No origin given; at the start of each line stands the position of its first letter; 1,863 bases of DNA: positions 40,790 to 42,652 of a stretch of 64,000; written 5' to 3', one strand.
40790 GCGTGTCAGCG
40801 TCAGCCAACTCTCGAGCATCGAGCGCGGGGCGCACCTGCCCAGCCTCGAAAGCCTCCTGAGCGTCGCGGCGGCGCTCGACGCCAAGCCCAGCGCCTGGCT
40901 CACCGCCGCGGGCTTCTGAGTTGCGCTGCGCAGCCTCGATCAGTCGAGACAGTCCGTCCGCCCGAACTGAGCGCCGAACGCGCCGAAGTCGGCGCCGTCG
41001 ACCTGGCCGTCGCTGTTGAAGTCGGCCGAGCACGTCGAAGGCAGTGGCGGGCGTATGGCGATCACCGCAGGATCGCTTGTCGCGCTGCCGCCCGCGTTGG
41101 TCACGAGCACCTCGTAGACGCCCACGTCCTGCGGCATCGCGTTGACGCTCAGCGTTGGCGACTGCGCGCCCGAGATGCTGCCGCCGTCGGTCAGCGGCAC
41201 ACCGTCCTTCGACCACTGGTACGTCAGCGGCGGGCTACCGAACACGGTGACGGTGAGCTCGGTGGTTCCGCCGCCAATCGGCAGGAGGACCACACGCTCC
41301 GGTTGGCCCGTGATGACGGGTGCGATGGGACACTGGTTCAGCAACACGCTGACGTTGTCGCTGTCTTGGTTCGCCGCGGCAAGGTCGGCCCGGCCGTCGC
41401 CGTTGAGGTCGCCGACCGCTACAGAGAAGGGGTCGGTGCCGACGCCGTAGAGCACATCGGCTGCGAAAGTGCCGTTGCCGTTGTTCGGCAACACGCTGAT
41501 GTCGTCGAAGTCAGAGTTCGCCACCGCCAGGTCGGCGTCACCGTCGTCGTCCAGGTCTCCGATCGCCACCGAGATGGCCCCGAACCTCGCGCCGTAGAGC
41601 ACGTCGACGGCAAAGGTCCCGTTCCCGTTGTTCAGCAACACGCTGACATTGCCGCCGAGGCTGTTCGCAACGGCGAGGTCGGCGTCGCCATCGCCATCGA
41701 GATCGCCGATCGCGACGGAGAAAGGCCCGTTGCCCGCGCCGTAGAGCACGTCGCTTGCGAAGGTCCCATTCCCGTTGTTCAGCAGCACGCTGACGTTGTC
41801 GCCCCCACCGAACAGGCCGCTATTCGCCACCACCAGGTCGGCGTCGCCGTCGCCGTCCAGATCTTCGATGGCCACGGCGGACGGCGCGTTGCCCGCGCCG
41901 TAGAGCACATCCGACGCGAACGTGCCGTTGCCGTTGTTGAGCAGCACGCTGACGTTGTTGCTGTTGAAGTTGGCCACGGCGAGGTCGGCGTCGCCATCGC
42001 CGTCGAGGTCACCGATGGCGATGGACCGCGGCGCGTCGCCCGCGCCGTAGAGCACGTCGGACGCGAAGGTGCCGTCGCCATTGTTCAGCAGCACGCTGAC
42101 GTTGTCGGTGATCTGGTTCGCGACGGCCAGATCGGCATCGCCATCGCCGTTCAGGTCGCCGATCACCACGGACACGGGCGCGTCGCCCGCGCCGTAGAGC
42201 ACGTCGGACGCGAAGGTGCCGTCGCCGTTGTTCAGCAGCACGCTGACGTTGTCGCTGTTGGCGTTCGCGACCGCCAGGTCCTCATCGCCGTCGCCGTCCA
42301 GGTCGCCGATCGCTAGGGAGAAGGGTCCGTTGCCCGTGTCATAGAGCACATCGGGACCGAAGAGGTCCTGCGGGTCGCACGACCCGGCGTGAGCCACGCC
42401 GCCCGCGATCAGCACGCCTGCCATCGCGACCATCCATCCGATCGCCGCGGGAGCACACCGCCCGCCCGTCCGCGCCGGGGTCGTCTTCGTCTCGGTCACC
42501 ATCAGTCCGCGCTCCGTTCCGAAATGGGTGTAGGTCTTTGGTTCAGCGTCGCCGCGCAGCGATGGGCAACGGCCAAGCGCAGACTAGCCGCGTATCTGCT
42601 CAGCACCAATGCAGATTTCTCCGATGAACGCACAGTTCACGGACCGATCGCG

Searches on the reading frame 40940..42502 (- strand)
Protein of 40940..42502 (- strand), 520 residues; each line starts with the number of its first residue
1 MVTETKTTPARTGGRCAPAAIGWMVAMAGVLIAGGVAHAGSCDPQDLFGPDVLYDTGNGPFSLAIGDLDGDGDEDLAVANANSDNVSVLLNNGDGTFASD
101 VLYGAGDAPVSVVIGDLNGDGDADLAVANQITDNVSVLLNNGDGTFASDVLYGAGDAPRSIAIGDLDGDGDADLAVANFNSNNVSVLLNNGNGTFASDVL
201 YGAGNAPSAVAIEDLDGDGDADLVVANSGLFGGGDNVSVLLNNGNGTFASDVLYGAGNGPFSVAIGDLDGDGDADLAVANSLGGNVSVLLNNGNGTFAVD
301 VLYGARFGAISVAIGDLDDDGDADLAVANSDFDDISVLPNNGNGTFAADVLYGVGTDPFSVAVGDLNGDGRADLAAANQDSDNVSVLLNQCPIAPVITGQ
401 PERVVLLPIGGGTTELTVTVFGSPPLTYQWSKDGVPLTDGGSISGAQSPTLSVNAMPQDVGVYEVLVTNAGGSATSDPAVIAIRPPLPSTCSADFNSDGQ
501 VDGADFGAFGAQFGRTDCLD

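Call 7: search_protein_families(library=pfam, proteins=[window:40940-42502:-], max_evalue=0.01)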
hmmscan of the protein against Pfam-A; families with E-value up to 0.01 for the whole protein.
window:40940-42502:- (520 aa): 6 families
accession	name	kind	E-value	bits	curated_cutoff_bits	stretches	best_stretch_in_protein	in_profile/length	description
PF13517.12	FG-GAP_3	-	3.1e-63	210.7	26.9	7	165-225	1-61/61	FG-GAP-like repeat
PF01839.29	FG-GAP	-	2e-38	130.1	22.1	7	360-382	4-26/37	FG-GAP repeat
PF13927.12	Ig_3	-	6.3e-08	33.5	30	1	395-469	2-78/78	Immunoglobulin domain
PF07679.22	I-set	-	8.5e-08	32.6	23.7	1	410-477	14-85/90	Immunoglobulin I-set domain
PF22352.2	K319L-like_PKD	-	0.0029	18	27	0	426-481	29-82/84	K319L-like, PKD domain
PF13895.12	Ig_2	-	0.0066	17.1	27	0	421-481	24-77/79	Immunoglobulin domain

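Call 59: find_encoding_contigs(protein=window:40940-42502:-, flank=10000, max_places=10)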
Protein window:40940-42502:- (520 aa): 2 contigs read that carry it; 2 places shown.
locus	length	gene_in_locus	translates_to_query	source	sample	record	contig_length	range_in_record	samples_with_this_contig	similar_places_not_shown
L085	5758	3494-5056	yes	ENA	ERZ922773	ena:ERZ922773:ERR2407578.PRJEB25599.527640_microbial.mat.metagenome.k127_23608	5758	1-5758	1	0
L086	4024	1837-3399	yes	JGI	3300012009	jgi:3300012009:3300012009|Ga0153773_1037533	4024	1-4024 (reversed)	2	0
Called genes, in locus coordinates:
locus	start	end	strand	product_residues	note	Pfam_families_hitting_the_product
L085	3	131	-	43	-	?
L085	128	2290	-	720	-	PF14938:SNAP (faint)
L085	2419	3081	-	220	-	-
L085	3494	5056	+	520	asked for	-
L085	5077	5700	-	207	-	PF00072:Response_reg, PF13560:HTH_31, PF01381:HTH_3, PF12844:HTH_19 (weak)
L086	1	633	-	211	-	?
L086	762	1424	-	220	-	-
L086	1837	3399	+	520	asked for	-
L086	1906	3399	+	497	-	-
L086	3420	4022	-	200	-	?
